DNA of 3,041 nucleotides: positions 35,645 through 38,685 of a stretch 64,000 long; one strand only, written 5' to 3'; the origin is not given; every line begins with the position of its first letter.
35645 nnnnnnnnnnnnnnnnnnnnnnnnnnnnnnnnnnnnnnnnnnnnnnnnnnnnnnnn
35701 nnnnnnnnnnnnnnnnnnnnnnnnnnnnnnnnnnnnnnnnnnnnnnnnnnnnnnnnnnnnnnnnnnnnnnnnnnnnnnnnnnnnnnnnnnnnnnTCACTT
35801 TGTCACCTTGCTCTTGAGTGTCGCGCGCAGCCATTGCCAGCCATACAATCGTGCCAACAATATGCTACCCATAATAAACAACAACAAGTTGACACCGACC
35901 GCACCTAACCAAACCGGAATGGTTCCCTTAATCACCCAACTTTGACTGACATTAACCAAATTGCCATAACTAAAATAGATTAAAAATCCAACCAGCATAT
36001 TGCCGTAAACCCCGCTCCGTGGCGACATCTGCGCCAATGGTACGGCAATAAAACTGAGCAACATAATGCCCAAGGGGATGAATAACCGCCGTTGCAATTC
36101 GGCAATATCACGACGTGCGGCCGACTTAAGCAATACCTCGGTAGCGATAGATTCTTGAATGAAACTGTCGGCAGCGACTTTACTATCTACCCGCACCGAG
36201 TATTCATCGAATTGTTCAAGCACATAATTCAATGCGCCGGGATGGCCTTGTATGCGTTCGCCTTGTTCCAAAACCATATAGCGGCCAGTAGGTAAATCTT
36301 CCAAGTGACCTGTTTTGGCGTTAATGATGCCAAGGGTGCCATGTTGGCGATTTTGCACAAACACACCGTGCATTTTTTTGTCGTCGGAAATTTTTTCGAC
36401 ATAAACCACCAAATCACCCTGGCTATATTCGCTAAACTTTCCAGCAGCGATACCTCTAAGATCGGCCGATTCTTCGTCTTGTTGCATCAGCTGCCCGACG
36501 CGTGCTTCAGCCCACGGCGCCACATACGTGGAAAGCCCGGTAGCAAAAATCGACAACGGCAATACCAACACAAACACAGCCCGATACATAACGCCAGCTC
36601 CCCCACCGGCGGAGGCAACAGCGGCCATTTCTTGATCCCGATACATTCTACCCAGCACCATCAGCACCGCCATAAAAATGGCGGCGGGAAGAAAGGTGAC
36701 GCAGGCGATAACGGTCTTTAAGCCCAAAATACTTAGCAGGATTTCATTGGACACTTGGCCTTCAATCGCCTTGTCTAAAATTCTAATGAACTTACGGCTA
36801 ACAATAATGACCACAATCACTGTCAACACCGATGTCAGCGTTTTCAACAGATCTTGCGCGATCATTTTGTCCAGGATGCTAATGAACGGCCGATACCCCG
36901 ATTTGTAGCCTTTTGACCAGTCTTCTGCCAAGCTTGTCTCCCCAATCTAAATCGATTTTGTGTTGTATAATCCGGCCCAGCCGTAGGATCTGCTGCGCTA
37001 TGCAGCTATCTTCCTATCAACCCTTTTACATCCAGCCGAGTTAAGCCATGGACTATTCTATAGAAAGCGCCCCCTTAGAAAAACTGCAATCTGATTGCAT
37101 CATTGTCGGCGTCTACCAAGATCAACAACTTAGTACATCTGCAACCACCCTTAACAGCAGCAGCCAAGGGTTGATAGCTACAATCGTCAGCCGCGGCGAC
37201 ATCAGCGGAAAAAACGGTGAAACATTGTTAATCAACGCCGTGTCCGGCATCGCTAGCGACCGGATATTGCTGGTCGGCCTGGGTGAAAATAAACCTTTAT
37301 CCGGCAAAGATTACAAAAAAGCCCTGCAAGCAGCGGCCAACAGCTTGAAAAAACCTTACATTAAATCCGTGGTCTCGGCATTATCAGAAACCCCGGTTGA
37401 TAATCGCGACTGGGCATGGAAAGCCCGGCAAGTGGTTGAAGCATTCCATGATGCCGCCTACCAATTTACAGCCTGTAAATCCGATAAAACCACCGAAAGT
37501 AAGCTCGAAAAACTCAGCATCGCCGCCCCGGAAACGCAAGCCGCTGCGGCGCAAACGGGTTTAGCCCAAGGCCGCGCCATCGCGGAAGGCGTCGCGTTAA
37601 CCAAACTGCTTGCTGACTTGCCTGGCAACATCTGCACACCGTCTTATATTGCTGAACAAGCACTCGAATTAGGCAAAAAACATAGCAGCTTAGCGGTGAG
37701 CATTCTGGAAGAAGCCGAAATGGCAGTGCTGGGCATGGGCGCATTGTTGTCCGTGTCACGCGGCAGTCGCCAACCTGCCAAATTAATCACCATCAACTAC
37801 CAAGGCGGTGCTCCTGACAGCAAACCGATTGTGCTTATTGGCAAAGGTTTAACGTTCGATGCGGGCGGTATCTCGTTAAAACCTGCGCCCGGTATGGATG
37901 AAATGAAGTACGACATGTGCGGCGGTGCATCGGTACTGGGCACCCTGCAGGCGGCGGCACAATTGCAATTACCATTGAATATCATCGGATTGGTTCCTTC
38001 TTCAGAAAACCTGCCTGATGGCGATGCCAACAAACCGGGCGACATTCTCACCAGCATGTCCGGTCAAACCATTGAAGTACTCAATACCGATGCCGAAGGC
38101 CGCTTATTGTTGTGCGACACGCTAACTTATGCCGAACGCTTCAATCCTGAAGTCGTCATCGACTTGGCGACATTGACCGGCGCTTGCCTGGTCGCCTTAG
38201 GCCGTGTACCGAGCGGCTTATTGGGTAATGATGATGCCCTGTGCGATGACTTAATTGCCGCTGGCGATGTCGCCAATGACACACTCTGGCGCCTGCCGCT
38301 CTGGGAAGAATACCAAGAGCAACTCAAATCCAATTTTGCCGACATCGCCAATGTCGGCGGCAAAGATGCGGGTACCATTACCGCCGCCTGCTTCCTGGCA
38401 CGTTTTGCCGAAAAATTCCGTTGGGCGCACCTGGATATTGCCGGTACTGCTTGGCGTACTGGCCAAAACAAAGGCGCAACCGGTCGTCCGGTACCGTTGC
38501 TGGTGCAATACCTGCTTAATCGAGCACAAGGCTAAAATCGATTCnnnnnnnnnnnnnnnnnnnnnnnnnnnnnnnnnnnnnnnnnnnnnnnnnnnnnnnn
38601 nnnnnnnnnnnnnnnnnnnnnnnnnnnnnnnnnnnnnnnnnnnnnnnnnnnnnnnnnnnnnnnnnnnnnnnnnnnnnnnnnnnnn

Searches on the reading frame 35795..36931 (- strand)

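Call 25: search_protein_families(library=ncbifam, proteins=[window:35795-36931:-], max_evalue=0.00001)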
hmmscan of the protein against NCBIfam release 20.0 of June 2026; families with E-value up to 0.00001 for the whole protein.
window:35795-36931:- (378 aa): 2 families
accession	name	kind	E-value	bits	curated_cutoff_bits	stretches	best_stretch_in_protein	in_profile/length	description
TIGR04407.1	LptF_YjgP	equivalog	4.4e-93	311.8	230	1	19-361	1-347/347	LPS export ABC transporter permease LptF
TIGR04408.1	LptG_lptG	equivalog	5.3e-24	84.5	240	1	19-210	1-192/351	LPS export ABC transporter permease LptG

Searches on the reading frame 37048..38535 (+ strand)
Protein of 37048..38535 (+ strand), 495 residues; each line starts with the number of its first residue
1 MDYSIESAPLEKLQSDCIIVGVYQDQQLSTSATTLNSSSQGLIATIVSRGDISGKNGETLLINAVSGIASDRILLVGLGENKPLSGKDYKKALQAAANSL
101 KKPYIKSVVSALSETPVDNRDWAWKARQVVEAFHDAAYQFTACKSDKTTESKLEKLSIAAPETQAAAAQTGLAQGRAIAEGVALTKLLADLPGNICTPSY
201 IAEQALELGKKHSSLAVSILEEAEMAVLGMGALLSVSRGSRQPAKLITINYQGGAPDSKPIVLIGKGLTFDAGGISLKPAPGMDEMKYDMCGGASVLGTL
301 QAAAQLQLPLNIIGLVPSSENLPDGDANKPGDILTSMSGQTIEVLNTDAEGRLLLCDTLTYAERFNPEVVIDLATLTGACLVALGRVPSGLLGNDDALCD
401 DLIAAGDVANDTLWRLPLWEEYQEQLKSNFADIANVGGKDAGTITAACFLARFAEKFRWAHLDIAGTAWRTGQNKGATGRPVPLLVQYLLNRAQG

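Call 25: search_protein_families(library=ncbifam, proteins=[window:37048-38535:+], max_evalue=0.00001)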
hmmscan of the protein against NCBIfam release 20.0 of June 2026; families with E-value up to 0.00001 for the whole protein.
window:37048-38535:+ (495 aa): 13 families
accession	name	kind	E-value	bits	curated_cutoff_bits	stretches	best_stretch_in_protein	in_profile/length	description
NF002074.0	PRK00913.1-4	equivalog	2.1e-223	742.6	415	1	1-494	1-495/496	leucyl aminopeptidase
NF002072.0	PRK00913.1-1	equivalog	1.8e-187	623.9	826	1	1-493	1-496/502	leucyl aminopeptidase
NF002077.0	PRK00913.2-4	equivalog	5e-141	471.1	471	1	5-488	7-494/501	leucyl aminopeptidase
NF002073.0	PRK00913.1-2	equivalog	2.9e-132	442.1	432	1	8-490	13-499/505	leucyl aminopeptidase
NF002082.0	PRK00913.3-4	equivalog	1.4e-131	439.7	552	1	3-489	3-500/504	leucyl aminopeptidase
NF002083.0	PRK00913.3-5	equivalog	1.4e-129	433.2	468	1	1-489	1-487/492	leucyl aminopeptidase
NF002075.0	PRK00913.2-2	equivalog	4.7e-126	421.6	468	1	14-486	19-493/502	leucyl aminopeptidase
NF002076.0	PRK00913.2-3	equivalog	2.1e-121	406.4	491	1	1-492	1-493/494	leucyl aminopeptidase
NF002081.0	PRK00913.3-3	equivalog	1.9e-95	320.5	485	1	82-493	64-482/485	leucyl aminopeptidase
NF002078.0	PRK00913.2-5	equivalog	5.7e-93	312.1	622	1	11-489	12-494/500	leucyl aminopeptidase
NF002080.0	PRK00913.3-2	equivalog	6.7e-74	249.3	475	1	172-472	125-427/447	leucyl aminopeptidase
NF003450.0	PRK05015.1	equivalog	5.5e-66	223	437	1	185-487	110-423/429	aminopeptidase PepB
NF002079.0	PRK00913.3-1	equivalog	5e-60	203.6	1013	1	167-469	159-465/496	leucyl aminopeptidase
